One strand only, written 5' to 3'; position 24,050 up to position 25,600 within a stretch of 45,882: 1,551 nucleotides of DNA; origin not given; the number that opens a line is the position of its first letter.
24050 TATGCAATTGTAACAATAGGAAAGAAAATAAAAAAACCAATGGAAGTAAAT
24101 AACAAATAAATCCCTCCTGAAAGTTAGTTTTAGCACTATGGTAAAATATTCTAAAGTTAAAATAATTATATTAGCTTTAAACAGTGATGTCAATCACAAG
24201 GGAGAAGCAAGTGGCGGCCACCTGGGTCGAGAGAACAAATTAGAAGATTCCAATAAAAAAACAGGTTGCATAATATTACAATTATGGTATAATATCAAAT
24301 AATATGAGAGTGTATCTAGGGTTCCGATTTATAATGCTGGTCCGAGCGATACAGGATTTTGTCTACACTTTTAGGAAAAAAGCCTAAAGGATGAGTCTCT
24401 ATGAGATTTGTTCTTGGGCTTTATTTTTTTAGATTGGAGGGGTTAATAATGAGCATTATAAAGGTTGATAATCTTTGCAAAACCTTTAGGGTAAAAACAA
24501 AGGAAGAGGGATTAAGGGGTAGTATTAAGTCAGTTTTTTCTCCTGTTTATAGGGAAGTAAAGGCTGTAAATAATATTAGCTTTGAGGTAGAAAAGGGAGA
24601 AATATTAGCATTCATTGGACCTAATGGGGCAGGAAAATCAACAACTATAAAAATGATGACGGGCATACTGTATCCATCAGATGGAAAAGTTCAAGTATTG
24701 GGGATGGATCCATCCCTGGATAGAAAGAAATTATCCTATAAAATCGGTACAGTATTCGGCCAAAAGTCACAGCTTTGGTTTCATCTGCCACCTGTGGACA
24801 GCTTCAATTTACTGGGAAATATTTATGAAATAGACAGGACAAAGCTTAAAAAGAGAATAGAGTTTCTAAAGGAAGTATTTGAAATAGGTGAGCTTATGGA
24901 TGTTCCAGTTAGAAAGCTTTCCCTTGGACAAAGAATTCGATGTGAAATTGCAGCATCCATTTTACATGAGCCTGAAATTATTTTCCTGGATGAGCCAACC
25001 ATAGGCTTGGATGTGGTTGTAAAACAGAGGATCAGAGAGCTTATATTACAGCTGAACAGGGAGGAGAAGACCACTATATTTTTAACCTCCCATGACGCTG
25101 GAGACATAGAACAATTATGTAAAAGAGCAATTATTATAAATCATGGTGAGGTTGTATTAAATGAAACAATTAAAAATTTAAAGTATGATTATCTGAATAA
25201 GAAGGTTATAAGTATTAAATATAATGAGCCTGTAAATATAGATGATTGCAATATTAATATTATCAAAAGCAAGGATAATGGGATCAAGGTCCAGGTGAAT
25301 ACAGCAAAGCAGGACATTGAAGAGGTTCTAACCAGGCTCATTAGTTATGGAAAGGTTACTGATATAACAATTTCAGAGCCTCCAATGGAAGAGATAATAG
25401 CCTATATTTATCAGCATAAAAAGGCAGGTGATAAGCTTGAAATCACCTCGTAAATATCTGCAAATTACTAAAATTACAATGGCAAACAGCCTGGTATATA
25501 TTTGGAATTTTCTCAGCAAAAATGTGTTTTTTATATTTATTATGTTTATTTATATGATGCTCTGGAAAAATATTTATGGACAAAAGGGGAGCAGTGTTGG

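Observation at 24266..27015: ykkC-family riboswitch with antitermination logic controlling an ABC-2 transporter; aptamer deviates from the guanidine-I consensus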

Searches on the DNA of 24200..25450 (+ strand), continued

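Call 38: search_with_rna_model(model_id=R1, sources=[window, L001, L002, L003, L004, L005, L024, L081, L084, L088, L089, L091, L092, L094, L096, L097, L099, L100, L103, L104, L107, L109, L110, L113], max_evalue=1e-20, make_alignment=true)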
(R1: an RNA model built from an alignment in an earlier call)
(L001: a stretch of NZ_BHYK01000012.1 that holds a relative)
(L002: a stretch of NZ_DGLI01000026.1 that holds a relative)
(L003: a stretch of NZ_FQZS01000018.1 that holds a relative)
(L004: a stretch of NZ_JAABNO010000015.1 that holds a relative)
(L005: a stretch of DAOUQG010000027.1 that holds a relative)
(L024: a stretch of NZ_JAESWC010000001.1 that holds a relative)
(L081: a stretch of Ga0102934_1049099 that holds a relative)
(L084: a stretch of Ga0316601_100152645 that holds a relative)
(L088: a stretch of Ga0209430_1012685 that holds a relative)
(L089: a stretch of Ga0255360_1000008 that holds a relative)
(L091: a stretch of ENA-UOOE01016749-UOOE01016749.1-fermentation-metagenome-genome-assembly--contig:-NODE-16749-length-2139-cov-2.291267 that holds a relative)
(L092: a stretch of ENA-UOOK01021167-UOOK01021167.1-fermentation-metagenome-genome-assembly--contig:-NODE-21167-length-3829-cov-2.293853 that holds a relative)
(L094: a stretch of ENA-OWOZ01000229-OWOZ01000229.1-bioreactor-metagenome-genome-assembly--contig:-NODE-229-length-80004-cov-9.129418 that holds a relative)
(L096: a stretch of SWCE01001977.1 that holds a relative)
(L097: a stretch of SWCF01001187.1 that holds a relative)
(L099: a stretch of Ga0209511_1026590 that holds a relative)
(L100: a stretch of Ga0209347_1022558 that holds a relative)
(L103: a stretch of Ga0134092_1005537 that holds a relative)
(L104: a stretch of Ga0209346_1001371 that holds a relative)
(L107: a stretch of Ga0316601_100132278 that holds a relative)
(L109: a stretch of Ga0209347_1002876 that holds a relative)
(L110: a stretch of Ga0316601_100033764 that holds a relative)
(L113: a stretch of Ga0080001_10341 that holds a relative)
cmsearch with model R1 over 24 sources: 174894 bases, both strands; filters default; matches with E-value up to 1e-20: 24.
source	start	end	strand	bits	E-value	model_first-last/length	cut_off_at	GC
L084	682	794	-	129.3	1.1e-40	1-114/114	no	0.4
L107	1663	1775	+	128.6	2e-40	1-114/114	no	0.41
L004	2708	2822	+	127.2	6e-40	1-114/114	no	0.38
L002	2711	2823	+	127.1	6.1e-40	1-114/114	no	0.42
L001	2837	2951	+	125.1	2.9e-39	1-114/114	no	0.43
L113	1335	1448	-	124.7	4e-39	1-114/114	no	0.39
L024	2835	2948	+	123.9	7.5e-39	1-114/114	no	0.4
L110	1776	1890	-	123.6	9.6e-39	1-114/114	no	0.42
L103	3502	3613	+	122.3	2.6e-38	1-114/114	no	0.41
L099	966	1078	+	121.3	5.7e-38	1-114/114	no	0.41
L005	2838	2950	+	121.3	5.8e-38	1-114/114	no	0.42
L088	3015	3128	-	119.4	2.4e-37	1-114/114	no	0.41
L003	2838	2949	+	118.9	3.7e-37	1-114/114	no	0.44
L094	6771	6882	-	118.9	3.7e-37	1-114/114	no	0.44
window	24296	24406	+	116.9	1.8e-36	1-114/114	no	0.38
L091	474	586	+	113.1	3.2e-35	1-114/114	no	0.49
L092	484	596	+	113.1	3.2e-35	1-114/114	no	0.49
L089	7226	7339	-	112.4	5.5e-35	1-114/114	no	0.41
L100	1607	1720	-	110.9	1.9e-34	1-114/114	no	0.46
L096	5128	5242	-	110.5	2.5e-34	1-114/114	no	0.45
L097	5677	5791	-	110.5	2.5e-34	1-114/114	no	0.45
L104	10682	10802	-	105.9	8.4e-33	1-114/114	no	0.42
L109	923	1043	-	105.9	8.4e-33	1-114/114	no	0.42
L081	51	171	-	92.2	3.5e-28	1-114/114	no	0.41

Alignment A3: 24 matches aligned to the model, 133 columns, each read 5' to 3' on its own strand. Consensus structure (alignment columns), stored with it:
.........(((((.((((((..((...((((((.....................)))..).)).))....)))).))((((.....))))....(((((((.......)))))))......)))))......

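Call 50: search_rna_families(source=L010, start=2760, end=2960, threshold=evalue, max_evalue=10, show_alignments=2)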
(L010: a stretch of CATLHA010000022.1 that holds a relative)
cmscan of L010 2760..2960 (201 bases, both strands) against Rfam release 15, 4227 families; matches with E-value up to 10: 8.
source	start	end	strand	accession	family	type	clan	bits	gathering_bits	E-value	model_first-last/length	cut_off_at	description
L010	2844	2960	+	RF02731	JA03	Gene; sRNA;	-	16.7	44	0.085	1-125/274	3'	Aggregatibacter sRNA JA03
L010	2813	2847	+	RF04349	Plastid-rps18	Cis-reg;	-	15.8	60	7.8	1-57/57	no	Plastid-rps18 3UTR RNA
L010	2854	2921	+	RF00137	SNORD83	Gene; snRNA; snoRNA; CD-box;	-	14.6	35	3.7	1-78/78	no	Small nucleolar RNA SNORD83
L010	2858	2957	+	RF00079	OmrA-B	Gene; sRNA;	-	13.5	40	3.5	1-87/87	no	OmrA-B family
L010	2761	2803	+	RF01167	sn2429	Gene; snRNA; snoRNA; CD-box;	-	12.7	50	8.3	1-77/77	no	Small nucleolar RNA sn2429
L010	2848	2952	-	RF00412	SNORA21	Gene; snRNA; snoRNA; HACA-box;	CL00031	12.4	80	2.8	1-136/136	no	Small nucleolar RNA SNORA21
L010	2888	2943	-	RF00736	mir-320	Gene; miRNA;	-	11.4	55.5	6.7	1-76/76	no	mir-320 microRNA precursor family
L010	2873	2926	+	RF02060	STnc410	Gene; sRNA;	-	9.5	50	8.3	1-158/158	no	Enterobacterial sRNA STnc410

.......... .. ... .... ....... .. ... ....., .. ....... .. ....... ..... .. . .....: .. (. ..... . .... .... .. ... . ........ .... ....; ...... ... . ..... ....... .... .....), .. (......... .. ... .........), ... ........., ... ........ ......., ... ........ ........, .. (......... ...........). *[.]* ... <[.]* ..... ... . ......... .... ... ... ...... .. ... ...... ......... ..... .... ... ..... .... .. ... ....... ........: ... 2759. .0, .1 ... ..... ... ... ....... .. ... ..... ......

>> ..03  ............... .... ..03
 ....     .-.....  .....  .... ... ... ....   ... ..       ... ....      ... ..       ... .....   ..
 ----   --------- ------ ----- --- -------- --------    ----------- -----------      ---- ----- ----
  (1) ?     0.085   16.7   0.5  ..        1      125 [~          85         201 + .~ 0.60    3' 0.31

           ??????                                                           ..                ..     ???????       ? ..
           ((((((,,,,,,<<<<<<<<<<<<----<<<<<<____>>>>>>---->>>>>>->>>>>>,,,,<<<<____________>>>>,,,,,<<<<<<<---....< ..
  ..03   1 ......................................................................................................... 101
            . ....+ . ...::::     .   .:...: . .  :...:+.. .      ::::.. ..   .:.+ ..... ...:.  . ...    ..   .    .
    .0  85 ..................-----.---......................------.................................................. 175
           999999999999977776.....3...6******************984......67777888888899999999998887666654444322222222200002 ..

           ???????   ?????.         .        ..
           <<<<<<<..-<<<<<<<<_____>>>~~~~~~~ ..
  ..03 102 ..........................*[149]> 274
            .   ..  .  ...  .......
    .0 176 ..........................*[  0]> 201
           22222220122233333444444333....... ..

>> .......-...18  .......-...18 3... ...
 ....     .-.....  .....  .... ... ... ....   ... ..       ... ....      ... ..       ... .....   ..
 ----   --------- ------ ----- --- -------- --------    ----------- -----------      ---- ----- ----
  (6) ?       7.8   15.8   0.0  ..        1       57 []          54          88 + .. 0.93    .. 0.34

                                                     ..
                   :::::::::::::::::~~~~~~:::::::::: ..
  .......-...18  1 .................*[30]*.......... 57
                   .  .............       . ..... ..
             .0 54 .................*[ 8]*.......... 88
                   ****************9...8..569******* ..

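Call 63: build_rna_model(alignment_id=A4, structure=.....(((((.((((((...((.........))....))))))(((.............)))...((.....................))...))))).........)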
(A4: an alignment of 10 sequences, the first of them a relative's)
Model R2 built from alignment A4 (10 sequences, 107 columns); structure: as given.
model positions 85; base pairs 18; branch points 2; effective number of sequences 2.72; information 0.668 bits per position. Calibrated on 0.2 Mb of random sequence (short: E-values are rough).
structure used (alignment columns):
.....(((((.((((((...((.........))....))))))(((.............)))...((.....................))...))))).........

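Call 64: search_with_rna_model(model_id=R2, sources=[window, L001, L002, L003, L004, L005, L006, L007, L008, L009, L010, L011, L012, L013, L014, L015, L016, L017, L018, L019, L020, L021, L022, L023, L024, L025, L026, L027, L028, L029, L030, L031, L032, L033, L034, L035, L036, L037, L038, L039, L040, L041, L042, L043, L044, L045, L046, L047, L048, L049, L050, L051, L052, L053, L054, L055, L056, L057, L058, L059, L060, L061, L062, L063, L064, L065, L066, L067, L068, L069, L070, L071, L072, L073, L074, L075, L076, L077, L078, L079, L080], max_evalue=0.1)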
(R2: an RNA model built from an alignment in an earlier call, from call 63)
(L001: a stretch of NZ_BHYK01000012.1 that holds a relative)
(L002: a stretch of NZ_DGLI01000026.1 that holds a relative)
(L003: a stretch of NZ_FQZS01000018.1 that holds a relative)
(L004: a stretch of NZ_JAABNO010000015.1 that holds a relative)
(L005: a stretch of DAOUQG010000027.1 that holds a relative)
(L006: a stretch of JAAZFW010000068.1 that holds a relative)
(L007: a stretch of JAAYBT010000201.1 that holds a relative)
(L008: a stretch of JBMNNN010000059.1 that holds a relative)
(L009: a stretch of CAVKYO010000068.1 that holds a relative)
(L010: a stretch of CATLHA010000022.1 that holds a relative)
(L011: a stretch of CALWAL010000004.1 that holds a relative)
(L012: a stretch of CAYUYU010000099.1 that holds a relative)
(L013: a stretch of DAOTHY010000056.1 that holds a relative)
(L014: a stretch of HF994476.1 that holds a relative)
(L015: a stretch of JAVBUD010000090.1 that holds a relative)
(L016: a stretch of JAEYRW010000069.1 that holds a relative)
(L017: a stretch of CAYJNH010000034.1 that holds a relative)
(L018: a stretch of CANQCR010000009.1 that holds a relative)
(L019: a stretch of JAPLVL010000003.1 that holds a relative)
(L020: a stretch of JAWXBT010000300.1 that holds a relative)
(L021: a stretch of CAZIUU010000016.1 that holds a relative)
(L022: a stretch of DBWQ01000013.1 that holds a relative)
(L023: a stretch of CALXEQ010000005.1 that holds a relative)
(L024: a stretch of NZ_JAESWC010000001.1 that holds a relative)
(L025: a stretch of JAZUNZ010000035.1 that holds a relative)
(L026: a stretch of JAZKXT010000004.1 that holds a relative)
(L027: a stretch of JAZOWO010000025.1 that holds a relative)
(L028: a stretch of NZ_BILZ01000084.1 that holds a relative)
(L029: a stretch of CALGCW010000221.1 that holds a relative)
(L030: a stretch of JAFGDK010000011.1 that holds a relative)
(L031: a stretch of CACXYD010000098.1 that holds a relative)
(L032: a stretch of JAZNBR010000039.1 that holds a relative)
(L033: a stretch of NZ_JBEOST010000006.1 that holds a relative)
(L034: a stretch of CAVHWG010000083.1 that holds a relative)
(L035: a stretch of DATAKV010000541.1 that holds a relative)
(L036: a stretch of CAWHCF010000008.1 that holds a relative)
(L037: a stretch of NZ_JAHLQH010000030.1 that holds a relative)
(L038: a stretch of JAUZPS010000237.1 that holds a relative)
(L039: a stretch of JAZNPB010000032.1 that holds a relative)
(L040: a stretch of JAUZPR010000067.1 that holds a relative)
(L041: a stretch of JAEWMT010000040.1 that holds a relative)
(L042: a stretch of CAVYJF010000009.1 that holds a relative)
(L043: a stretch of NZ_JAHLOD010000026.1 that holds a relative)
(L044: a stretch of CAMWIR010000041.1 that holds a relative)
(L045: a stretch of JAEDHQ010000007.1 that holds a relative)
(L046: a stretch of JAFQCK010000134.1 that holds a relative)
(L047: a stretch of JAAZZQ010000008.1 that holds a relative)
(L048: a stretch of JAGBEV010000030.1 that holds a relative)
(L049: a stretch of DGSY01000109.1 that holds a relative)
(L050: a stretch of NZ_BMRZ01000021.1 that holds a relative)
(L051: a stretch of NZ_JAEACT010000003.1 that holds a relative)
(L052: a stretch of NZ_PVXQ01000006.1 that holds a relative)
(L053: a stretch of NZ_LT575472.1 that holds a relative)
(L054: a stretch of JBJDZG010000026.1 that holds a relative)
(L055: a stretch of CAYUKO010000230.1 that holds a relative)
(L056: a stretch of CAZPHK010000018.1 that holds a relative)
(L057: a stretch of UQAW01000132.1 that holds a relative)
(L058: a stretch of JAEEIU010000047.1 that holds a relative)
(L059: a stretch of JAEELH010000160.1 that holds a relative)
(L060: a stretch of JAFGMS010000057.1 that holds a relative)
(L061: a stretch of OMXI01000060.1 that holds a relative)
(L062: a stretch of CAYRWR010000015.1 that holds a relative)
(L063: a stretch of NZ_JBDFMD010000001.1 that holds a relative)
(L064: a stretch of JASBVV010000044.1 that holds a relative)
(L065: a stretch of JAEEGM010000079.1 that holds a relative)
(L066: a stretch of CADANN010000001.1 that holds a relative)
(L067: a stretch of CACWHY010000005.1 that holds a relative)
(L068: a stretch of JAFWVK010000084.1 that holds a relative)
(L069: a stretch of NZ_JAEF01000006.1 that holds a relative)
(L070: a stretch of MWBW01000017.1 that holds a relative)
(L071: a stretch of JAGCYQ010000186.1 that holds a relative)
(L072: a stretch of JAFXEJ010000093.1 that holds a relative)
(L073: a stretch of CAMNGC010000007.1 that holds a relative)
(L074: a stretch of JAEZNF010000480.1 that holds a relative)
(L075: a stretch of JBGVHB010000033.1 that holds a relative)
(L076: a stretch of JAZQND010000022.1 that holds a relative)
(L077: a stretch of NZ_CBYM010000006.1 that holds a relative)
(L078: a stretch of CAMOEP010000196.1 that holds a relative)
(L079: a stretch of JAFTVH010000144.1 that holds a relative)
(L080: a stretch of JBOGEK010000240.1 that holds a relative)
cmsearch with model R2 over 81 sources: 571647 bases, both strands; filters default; matches with E-value up to 0.1: 18.
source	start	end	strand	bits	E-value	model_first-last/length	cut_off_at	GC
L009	1766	1848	+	85.1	7.5e-19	1-85/85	no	0.4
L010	2798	2876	+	83.5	1.9e-18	1-85/85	no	0.39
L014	2823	2908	+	79.5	2.1e-17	1-85/85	no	0.38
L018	2695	2779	+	75.2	2.7e-16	1-85/85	no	0.33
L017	2843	2930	+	75.1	2.9e-16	1-85/85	no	0.4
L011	1891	1971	+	74.3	4.7e-16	1-85/85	no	0.42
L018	2812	2891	+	73.8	6.1e-16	1-85/85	no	0.34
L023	2821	2913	+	71.8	2e-15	1-85/85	no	0.35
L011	2029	2119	+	67.5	2.7e-14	1-85/85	no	0.29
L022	2533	2630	+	62.4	5.7e-13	1-85/85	no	0.38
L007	2717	2812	+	43.5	4.4e-08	1-85/85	no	0.5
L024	2839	2949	+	42.1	1.1e-07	1-85/85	no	0.41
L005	2842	2951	+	38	1.2e-06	1-85/85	no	0.44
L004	2712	2823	+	37.9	1.3e-06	1-85/85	no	0.4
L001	2841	2952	+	37.9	1.3e-06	1-85/85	no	0.43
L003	2842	2950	+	37.1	2.1e-06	1-85/85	no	0.46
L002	2715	2824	+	35.6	5.2e-06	1-85/85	no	0.44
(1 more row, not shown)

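Call 66: search_rna_families(sources=[L108, L098, L001, L084, L003, L096], threshold=evalue, max_evalue=0.01)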
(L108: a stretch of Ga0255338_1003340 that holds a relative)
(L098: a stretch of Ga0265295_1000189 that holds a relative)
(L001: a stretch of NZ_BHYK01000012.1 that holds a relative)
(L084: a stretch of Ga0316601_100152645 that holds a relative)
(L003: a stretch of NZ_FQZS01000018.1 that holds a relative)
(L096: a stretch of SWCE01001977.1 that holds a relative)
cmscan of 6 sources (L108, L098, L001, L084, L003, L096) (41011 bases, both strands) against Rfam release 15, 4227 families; matches with E-value up to 0.01: 10.
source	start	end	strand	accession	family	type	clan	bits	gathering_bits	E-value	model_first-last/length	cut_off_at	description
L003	5694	5912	+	RF00230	T-box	Cis-reg; leader;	-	103.7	93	5.4e-22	1-219/219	no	T-box leader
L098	2772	2873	+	RF00167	Purine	Cis-reg; riboswitch;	CL00123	76.5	37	4.8e-12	1-102/102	no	Purine riboswitch aptamer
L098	531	632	+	RF00167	Purine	Cis-reg; riboswitch;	CL00123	64.2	37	4.4e-09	1-102/102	no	Purine riboswitch aptamer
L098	617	712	+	RF00442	Guanidine-I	Cis-reg; riboswitch;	-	61.7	63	9.8e-09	1-107/107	no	Guanidine-I riboswitch aptamer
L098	2858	2956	+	RF00442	Guanidine-I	Cis-reg; riboswitch;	-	58.8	63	4.4e-08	1-107/107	no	Guanidine-I riboswitch aptamer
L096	5142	5233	-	RF00442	Guanidine-I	Cis-reg; riboswitch;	-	50.9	63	2.5e-06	1-107/107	no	Guanidine-I riboswitch aptamer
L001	2846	2936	+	RF00442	Guanidine-I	Cis-reg; riboswitch;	-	47.9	63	1.2e-05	1-107/107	no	Guanidine-I riboswitch aptamer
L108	111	207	+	RF00442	Guanidine-I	Cis-reg; riboswitch;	-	47.6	63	1.4e-05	1-107/107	no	Guanidine-I riboswitch aptamer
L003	2847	2934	+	RF00442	Guanidine-I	Cis-reg; riboswitch;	-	45.9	63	3.4e-05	1-107/107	no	Guanidine-I riboswitch aptamer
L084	697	785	-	RF00442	Guanidine-I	Cis-reg; riboswitch;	-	45.7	63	3.7e-05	1-107/107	no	Guanidine-I riboswitch aptamer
